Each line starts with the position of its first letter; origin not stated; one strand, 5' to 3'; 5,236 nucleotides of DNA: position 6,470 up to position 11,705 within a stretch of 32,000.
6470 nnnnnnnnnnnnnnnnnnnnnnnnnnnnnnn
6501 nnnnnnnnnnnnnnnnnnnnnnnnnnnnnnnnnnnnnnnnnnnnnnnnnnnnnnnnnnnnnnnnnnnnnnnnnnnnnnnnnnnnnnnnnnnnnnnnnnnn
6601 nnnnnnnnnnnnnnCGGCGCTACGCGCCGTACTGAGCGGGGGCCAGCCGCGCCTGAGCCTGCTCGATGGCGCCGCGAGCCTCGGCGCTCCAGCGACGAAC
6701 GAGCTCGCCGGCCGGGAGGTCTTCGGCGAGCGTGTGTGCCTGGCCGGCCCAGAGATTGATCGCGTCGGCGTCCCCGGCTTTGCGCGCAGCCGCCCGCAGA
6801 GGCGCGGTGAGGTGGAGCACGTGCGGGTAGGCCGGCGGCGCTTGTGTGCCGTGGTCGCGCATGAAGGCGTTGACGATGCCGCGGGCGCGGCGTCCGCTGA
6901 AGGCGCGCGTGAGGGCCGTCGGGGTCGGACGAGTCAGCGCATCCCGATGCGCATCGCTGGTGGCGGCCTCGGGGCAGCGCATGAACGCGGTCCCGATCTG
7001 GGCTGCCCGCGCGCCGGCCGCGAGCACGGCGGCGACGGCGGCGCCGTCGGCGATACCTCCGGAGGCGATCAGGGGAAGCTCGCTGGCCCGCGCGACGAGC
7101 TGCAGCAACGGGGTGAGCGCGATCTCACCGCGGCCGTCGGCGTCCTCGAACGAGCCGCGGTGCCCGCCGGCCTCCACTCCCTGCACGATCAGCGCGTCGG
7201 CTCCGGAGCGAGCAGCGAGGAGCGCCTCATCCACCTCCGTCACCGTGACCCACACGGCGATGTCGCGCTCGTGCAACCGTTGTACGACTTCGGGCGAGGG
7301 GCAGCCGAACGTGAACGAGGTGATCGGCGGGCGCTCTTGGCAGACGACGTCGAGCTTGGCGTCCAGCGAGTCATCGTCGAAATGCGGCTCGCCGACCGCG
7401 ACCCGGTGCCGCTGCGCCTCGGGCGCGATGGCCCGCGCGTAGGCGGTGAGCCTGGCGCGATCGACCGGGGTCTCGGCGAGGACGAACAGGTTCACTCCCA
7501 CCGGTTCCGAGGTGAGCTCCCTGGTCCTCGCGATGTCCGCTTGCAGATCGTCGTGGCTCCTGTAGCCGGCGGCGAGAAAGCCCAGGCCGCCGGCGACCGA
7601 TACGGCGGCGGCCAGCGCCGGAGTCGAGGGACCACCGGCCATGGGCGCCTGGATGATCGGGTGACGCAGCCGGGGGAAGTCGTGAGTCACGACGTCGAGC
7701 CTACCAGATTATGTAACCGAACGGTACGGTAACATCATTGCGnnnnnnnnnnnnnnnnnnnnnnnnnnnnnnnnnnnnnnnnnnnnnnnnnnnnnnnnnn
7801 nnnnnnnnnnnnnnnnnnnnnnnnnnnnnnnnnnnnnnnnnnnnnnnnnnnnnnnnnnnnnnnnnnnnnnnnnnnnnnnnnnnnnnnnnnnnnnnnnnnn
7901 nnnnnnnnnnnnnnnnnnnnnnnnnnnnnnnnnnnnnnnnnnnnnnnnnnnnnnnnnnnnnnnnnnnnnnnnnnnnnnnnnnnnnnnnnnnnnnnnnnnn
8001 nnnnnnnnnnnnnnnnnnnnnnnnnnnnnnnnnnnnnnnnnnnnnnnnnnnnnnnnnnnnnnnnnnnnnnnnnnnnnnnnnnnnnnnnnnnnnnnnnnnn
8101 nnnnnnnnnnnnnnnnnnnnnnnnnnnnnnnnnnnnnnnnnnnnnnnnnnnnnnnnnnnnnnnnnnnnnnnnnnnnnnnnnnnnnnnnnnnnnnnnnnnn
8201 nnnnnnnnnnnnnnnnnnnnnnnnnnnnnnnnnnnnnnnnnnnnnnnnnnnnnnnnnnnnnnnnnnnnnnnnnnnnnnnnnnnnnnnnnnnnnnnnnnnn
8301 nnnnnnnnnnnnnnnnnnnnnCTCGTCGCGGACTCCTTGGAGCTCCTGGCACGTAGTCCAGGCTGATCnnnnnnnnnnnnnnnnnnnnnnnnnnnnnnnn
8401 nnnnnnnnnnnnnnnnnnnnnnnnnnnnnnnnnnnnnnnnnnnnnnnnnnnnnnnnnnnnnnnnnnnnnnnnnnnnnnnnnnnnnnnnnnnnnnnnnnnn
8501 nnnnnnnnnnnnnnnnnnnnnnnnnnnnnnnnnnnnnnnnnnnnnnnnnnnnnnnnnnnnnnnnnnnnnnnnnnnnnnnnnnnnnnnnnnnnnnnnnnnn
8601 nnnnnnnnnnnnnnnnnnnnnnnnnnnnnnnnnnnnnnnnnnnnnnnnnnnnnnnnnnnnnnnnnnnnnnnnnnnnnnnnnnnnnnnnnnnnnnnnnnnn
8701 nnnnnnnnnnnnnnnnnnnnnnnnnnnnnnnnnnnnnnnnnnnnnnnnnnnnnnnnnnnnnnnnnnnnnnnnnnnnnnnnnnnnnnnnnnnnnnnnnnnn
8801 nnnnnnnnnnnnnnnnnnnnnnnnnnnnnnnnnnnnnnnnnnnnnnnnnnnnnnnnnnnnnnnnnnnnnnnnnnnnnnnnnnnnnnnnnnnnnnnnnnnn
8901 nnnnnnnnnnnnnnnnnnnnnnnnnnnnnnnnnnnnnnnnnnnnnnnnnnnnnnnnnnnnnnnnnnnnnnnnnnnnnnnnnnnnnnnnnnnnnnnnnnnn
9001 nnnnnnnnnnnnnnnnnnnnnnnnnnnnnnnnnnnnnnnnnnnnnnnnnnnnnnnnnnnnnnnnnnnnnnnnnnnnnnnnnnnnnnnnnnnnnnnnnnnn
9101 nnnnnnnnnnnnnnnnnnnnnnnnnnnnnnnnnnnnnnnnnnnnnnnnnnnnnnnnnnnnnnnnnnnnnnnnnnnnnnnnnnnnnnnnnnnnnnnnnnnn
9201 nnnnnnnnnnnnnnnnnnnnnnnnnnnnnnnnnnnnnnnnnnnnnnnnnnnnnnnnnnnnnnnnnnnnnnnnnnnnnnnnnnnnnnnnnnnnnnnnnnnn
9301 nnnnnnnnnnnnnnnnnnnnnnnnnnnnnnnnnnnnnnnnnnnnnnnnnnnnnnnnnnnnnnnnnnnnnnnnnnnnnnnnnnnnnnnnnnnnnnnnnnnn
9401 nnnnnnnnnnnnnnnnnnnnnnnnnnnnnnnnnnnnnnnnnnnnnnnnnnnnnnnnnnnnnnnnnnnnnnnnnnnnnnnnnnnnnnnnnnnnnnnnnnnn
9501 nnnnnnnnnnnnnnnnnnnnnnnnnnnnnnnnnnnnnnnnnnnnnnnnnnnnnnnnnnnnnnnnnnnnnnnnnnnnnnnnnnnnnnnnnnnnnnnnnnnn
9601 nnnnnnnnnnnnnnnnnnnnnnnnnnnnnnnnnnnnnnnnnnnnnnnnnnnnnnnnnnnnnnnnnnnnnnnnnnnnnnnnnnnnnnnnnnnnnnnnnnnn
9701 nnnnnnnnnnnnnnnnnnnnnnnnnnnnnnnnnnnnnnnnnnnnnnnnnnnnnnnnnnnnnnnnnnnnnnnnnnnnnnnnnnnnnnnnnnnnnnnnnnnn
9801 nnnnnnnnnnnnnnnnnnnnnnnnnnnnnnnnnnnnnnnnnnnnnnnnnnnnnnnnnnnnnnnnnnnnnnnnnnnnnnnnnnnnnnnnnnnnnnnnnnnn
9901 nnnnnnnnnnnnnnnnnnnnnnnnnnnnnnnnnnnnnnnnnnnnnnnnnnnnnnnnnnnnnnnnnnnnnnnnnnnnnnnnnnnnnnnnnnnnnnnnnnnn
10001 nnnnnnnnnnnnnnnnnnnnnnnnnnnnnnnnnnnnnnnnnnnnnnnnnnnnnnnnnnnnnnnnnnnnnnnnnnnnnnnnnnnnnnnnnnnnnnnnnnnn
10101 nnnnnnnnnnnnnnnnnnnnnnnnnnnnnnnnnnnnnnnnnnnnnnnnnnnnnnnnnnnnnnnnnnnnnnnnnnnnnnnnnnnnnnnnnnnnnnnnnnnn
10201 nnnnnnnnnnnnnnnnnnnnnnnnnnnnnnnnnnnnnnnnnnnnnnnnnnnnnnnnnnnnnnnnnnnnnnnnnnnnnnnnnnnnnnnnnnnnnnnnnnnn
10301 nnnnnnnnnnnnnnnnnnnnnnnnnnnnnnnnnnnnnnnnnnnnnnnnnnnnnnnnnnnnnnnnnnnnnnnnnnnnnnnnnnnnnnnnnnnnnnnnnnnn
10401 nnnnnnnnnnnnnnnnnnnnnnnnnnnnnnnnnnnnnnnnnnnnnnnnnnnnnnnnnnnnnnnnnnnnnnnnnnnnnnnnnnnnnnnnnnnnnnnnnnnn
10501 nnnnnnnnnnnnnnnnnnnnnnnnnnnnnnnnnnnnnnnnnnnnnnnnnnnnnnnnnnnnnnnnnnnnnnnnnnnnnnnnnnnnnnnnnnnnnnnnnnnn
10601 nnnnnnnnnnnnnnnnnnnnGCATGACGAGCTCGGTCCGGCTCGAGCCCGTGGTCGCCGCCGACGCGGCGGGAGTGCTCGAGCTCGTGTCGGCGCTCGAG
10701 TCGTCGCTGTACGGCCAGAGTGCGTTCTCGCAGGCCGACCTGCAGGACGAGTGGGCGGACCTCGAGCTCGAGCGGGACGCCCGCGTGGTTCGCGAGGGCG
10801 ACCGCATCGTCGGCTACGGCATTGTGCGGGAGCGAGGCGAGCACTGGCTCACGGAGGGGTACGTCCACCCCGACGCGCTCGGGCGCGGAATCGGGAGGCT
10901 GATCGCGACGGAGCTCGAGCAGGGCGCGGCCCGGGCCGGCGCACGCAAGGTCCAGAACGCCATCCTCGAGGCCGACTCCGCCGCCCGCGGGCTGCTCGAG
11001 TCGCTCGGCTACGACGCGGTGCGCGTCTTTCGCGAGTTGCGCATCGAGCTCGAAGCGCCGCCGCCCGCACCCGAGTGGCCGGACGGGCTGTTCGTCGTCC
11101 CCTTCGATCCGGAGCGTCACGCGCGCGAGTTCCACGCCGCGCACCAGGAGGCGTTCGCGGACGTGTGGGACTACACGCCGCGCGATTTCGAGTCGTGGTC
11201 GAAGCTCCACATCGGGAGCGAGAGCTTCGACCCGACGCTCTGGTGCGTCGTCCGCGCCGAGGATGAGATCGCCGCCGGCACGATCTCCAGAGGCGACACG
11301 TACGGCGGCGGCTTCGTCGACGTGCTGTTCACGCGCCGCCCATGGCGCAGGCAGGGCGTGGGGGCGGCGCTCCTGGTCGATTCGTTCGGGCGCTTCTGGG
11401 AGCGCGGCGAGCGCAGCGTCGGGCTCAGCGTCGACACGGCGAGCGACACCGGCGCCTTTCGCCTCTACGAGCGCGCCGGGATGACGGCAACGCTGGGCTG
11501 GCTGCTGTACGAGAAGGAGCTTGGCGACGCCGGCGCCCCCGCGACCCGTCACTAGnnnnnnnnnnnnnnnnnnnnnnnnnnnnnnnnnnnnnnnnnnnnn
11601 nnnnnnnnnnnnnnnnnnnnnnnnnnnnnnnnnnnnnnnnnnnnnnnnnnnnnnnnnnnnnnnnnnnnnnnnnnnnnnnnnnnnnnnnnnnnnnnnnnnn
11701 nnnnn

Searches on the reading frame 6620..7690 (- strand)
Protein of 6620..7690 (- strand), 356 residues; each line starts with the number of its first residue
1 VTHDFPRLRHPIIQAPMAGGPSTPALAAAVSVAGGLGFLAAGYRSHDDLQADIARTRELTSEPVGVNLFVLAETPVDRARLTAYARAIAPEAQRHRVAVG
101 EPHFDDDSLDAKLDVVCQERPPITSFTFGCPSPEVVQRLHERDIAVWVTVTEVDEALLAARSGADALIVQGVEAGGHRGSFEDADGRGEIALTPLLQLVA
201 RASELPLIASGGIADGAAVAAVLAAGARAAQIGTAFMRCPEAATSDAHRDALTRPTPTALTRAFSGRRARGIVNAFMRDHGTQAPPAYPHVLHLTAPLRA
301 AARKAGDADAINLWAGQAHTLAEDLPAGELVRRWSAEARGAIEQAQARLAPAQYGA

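Call 54: search_protein_families(library=pfam, proteins=[window:6620-7690:-], max_evalue=0.001)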
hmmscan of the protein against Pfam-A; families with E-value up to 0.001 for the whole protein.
window:6620-7690:- (356 aa): 3 families
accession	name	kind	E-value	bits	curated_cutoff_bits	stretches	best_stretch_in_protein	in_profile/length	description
PF03060.21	NMO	-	2.8e-93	313.3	28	1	10-332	11-326/331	Nitronate monooxygenase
PF00478.31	IMPDH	-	0.00013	21.5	25.6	0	188-245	189-248/345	IMP dehydrogenase / GMP reductase domain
PF01180.27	DHO_dh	-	0.00018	21.3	27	1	190-237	225-273/291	Dihydroorotate dehydrogenase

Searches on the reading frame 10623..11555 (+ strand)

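Call 54: search_protein_families(library=pfam, proteins=[window:10623-11555:+], max_evalue=0.001)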
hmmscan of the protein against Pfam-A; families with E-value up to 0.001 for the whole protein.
window:10623-11555:+ (310 aa): 5 families
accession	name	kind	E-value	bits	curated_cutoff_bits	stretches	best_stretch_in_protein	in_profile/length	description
PF00583.31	Acetyltransf_1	-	6.9e-18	65.5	20.7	2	41-130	24-116/116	Acetyltransferase (GNAT) family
PF13508.13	Acetyltransf_7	-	1.3e-14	54.7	27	2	55-130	7-82/84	Acetyltransferase (GNAT) domain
PF13673.13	Acetyltransf_10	-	2.2e-13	50.8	23.6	2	55-133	35-110/128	Acetyltransferase (GNAT) domain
PF08445.16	FR47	-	1.1e-06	28.9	22.1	1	80-133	28-80/86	FR47-like protein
PF13420.13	Acetyltransf_4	-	0.00069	20.1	24.3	1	56-140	54-144/155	Acetyltransferase (GNAT) domain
